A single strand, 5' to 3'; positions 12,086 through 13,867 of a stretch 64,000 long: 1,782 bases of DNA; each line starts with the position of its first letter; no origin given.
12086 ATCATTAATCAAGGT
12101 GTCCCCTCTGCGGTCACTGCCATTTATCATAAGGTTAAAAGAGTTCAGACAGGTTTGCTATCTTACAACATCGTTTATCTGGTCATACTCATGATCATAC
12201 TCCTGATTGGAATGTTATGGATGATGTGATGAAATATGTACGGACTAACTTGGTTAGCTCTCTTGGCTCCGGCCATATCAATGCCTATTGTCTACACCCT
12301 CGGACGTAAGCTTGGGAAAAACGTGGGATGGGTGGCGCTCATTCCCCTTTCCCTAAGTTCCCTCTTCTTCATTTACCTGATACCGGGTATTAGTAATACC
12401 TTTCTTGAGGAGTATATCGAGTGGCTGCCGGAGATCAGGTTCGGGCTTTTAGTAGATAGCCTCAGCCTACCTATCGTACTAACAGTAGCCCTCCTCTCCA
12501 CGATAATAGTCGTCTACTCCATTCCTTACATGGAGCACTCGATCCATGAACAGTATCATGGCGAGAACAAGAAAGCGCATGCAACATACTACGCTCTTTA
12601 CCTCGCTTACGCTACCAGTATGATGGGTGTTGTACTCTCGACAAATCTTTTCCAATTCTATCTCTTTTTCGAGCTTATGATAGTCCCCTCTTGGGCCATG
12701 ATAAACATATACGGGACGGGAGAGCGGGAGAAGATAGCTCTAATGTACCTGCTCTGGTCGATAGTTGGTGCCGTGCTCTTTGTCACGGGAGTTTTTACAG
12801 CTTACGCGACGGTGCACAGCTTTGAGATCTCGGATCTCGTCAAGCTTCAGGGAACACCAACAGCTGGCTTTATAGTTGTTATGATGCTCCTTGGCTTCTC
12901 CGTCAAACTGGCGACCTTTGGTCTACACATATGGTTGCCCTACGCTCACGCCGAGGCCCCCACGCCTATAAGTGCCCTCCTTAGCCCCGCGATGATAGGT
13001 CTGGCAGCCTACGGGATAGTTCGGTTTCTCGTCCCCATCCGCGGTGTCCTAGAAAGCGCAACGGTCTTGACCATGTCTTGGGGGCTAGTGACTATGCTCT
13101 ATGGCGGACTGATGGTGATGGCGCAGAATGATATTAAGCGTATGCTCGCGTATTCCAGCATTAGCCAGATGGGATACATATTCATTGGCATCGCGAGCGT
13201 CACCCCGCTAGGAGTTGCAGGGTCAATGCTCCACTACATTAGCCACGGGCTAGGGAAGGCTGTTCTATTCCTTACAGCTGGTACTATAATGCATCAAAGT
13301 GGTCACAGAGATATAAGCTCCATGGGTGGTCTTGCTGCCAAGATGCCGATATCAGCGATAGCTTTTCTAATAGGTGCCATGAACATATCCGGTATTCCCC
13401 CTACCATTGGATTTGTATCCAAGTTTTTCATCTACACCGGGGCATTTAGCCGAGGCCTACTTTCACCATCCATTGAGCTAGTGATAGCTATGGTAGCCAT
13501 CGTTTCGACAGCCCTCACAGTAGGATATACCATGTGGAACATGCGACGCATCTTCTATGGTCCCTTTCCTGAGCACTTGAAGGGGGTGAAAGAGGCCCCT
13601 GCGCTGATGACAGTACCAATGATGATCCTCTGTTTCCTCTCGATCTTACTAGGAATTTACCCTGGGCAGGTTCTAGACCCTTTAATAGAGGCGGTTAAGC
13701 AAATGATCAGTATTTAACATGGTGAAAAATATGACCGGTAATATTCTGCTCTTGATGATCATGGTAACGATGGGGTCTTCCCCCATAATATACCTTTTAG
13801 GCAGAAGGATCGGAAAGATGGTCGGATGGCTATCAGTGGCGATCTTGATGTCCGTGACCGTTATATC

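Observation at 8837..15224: Orphaned but intact NuoL-M-M antiporter module: complex I arm lacking its N subunit and its electron-transfer half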

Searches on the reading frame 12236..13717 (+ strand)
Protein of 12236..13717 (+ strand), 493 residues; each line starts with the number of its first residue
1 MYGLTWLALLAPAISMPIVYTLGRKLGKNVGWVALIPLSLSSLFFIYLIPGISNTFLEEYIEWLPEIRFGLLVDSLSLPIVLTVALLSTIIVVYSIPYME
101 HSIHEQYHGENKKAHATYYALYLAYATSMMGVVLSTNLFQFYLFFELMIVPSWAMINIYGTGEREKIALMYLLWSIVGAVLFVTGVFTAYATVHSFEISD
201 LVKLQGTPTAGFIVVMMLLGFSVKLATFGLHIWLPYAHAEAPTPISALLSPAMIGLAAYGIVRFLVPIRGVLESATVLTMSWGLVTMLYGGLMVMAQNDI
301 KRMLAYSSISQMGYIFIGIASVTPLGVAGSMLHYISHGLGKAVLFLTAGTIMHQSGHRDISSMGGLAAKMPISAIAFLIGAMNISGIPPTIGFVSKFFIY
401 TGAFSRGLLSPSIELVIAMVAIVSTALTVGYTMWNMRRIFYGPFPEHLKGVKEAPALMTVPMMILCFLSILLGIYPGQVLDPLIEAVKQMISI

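Call 6: search_protein_families(library=pfam, proteins=[window:12236-13717:+], max_evalue=0.001)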
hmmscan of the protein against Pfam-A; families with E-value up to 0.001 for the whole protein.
window:12236-13717:+ (493 aa): 2 families
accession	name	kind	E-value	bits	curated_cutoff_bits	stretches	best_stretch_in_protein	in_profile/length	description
PF00361.26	Proton_antipo_M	-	2.6e-63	214.4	21.5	1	135-409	1-281/294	NADH:quinone oxidoreductase/Mrp antiporter, TM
PF00662.26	Proton_antipo_N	-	6.2e-08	32.9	24.5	1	66-102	8-44/51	NADH-Ubiquinone oxidoreductase (complex I), chain 5 N-terminus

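Call 7: search_protein_families(library=ncbifam, proteins=[window:12236-13717:+], max_evalue=0.001)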
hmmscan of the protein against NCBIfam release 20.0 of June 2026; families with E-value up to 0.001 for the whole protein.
window:12236-13717:+ (493 aa): 74 families (the best 25 are shown)
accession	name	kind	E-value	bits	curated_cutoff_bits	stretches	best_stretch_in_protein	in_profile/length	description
TIGR01972.1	NDH_I_M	subfamily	7.5e-92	308.5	263.8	1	9-492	5-484/486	NADH-quinone oxidoreductase subunit M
NF006419.0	PRK08668.1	equivalog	1.9e-81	274.7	617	1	8-486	7-477/613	NADH dehydrogenase subunit M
NF005086.0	PRK06521.1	equivalog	1.8e-76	258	667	1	58-491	63-507/669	hydrogenase 4 subunit B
NF005097.0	PRK06525.1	equivalog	4.4e-76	256.5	430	1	6-471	6-470/480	hydrogenase 4 subunit D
NF004500.0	PRK05846.1-4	equivalog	7.2e-72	242.7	550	1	8-491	10-503/525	NADH-quinone oxidoreductase subunit M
NF006240.0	PRK08376.1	subfamily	4e-70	237.2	662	1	67-489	82-505/521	putative monovalent cation/H+ antiporter subunit D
NF009287.0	PRK12647.1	equivalog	8.9e-70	236.1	937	1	6-491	4-482/773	putative monovalent cation/H+ antiporter subunit A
NF005141.0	PRK06590.1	equivalog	4e-69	234.1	556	1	4-476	4-468/615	NADH-quinone oxidoreductase subunit L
NF009212.0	PRK12561.1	subfamily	1.1e-65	222.3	645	1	9-478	13-483/531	NAD(P)H-quinone oxidoreductase subunit 4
NF004499.0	PRK05846.1-3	equivalog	1.3e-65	222.1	585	1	25-492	30-486/502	NADH-quinone oxidoreductase subunit M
NF005060.0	PRK06473.1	equivalog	1.2e-64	218.9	747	1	33-479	35-470/500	NADH-quinone oxidoreductase subunit M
NF009288.0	PRK12648.1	equivalog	3.1e-64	217.5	1104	1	9-489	7-484/954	monovalent cation/H+ antiporter subunit A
NF006418.0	PRK08667.1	equivalog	3.5e-64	217.5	794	1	9-481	12-491/644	hydrogenase membrane subunit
TIGR00940.1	2a6301s01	subfamily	3.5e-64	217.4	920.45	1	13-488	12-501/793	monovalent cation:proton antiporter subunit A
NF004501.0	PRK05846.1-5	subfamily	6.8e-63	213.1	598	1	10-491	12-484/492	NADH-quinone oxidoreductase subunit M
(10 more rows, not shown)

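Call 56: search_solved_structures(query=window:12236-13717:+, show_alignments=2, max_evalue=1e-40)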
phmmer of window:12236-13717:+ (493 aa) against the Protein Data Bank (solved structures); distinct sequences matched with E-value up to 1e-40: 6.
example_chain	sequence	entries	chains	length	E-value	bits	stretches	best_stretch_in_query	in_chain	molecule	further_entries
8qby_M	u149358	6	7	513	6.8e-48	167.1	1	5-489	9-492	NADH dehydrogenase subunit M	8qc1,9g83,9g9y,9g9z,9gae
7qru_A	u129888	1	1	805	6.1e-47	163.9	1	12-490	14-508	Na+/H+ antiporter subunit A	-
6cfw_H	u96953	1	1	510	7.2e-47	163.7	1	67-484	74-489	Monovalent cation/H+ antiporter subunit D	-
6tjv_D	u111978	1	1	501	1.9e-46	162.3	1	9-477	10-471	NADH dehydrogenase subunit 4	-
6z16_A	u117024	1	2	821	2.5e-45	158.6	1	12-484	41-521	Multisubunit Na+/H+ antiporter, A subunit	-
8e9g_M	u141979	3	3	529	3.5e-42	148.2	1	12-490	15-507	NADH-quinone oxidoreductase, M subunit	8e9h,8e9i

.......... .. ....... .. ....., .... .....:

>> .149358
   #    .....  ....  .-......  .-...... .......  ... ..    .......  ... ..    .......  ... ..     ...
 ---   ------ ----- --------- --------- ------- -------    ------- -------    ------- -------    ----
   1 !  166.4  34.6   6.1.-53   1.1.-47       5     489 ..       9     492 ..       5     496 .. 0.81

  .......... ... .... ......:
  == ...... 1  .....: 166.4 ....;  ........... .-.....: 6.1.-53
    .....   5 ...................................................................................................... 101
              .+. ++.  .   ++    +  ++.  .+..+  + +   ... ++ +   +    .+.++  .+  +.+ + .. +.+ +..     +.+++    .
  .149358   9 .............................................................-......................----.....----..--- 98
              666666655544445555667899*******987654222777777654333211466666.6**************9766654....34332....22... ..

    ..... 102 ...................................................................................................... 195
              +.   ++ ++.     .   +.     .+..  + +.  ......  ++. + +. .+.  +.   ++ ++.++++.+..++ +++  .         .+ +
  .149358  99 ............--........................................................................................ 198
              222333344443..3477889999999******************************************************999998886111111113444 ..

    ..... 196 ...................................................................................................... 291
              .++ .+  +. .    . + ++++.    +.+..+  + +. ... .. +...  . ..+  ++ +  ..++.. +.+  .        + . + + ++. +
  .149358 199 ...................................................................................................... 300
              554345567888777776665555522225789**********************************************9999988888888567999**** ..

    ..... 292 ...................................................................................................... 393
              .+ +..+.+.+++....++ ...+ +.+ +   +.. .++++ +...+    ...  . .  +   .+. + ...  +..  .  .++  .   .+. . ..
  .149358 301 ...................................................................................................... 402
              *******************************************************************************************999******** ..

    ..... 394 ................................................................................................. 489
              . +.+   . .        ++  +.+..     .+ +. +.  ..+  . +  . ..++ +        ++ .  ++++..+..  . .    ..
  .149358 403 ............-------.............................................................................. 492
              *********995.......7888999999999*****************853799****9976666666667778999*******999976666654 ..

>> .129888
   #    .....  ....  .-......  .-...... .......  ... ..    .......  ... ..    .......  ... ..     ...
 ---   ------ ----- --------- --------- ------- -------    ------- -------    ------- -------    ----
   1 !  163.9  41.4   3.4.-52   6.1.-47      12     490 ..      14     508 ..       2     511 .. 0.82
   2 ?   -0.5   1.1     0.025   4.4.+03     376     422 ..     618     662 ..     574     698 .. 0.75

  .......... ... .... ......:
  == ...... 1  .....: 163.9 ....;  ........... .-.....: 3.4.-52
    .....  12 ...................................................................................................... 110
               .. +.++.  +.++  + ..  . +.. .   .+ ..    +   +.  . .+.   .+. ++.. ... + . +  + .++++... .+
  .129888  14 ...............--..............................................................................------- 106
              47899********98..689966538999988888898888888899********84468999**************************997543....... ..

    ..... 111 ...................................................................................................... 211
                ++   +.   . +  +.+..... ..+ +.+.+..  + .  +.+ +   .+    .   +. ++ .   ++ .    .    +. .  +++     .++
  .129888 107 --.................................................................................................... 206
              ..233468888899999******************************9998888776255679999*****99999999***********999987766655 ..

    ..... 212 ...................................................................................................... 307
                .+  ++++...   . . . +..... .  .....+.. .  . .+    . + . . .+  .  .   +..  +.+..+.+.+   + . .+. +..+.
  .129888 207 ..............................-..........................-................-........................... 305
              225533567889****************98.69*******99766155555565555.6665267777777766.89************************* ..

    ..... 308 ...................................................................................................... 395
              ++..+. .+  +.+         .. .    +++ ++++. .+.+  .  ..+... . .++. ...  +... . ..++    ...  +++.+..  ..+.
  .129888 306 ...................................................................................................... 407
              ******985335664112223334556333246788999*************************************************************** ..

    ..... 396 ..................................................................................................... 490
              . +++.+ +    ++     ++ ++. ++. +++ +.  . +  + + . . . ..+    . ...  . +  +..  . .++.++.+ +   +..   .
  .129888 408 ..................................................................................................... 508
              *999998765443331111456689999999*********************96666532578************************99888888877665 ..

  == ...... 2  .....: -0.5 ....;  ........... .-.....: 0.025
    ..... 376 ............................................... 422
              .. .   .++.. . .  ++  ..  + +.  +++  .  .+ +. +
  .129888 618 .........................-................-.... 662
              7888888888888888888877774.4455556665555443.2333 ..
